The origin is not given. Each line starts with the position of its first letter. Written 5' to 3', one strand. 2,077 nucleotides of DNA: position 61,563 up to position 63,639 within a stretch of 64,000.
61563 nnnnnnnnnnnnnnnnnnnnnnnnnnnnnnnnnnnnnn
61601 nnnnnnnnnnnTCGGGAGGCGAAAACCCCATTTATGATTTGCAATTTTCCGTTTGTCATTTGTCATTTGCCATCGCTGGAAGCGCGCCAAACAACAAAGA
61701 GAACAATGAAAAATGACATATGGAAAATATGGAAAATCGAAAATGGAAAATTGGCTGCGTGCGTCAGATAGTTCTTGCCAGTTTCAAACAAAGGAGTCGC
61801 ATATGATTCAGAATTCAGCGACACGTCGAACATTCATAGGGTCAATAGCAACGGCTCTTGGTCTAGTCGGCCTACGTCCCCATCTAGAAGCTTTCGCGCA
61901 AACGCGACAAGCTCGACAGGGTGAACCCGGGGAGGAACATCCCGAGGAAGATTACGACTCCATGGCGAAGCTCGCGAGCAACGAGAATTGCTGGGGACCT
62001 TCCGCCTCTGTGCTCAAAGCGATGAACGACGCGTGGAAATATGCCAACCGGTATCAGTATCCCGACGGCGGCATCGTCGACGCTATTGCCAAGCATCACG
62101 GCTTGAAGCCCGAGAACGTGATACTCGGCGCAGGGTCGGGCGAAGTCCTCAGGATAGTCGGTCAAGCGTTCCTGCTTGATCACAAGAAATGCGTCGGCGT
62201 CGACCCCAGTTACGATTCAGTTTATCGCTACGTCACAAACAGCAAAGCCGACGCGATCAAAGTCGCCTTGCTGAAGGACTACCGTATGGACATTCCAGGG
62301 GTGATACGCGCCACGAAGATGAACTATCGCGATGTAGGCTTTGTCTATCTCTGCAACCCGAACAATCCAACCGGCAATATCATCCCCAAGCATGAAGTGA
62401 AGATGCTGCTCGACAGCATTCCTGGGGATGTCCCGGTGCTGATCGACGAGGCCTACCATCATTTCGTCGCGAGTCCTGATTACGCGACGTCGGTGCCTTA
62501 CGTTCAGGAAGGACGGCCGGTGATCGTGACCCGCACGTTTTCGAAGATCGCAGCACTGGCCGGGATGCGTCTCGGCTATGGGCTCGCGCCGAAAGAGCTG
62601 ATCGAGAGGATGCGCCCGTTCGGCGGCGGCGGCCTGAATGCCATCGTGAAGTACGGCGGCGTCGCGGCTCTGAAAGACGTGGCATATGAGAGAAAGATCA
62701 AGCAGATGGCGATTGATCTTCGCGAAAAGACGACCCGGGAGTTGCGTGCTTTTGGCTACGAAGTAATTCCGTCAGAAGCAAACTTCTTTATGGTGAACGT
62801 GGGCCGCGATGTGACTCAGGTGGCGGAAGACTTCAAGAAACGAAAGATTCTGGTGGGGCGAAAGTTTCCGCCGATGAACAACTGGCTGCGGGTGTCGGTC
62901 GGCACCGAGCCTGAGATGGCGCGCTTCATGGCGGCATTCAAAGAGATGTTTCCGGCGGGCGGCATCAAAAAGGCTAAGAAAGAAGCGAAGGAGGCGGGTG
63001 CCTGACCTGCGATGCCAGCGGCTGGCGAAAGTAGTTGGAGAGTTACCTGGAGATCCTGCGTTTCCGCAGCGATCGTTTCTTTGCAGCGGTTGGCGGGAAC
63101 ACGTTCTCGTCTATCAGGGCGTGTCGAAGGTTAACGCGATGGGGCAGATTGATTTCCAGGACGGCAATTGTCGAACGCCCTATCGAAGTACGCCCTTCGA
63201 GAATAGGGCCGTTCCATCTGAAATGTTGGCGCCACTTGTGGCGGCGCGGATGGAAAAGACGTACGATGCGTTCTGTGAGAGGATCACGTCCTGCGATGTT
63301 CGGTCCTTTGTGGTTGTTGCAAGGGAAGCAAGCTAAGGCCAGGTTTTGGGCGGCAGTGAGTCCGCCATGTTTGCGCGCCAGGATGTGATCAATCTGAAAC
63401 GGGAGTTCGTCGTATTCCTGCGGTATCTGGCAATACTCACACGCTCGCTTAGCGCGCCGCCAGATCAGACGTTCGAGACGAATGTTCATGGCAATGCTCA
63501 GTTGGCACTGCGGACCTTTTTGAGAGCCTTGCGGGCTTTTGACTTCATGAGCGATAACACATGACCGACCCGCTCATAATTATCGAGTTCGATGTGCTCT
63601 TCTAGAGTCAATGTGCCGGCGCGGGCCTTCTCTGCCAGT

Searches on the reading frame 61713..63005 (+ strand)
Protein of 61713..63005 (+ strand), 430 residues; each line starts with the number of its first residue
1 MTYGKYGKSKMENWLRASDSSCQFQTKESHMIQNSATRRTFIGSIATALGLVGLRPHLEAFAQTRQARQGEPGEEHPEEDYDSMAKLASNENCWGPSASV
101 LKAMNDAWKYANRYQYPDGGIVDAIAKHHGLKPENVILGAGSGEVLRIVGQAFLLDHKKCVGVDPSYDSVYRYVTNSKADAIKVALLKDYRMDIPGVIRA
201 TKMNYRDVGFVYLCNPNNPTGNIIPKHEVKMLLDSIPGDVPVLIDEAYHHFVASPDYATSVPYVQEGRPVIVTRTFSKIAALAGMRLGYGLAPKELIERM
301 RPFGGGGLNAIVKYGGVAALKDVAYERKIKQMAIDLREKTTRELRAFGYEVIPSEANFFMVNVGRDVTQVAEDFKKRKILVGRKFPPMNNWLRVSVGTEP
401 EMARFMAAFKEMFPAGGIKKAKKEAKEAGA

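Call 37: search_protein_families(library=pfam, proteins=[window:61713-63005:+], max_evalue=0.001)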
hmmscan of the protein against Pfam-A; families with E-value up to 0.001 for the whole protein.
window:61713-63005:+ (430 aa): 1 family
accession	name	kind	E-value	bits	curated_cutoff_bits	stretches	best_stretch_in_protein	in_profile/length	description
PF00155.27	Aminotran_1_2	-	8.1e-48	163.9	19.7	1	84-408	3-360/361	Aminotransferase class I and II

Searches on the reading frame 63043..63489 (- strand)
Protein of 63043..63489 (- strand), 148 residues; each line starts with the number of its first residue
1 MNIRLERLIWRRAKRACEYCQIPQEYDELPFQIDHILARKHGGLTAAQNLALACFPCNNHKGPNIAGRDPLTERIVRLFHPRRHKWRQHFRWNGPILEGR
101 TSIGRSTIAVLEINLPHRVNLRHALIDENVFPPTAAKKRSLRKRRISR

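Call 37: search_protein_families(library=pfam, proteins=[window:63043-63489:-], max_evalue=0.001)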
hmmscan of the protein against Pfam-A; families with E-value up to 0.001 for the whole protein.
window:63043-63489:- (148 aa): 2 families
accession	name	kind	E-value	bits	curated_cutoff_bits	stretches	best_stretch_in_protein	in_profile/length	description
PF01844.29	HNH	-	3.2e-11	43.6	21.4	1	17-62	1-45/47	HNH endonuclease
PF14279.12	HNH_5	-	4.5e-07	30.1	27.5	1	17-65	1-47/56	HNH endonuclease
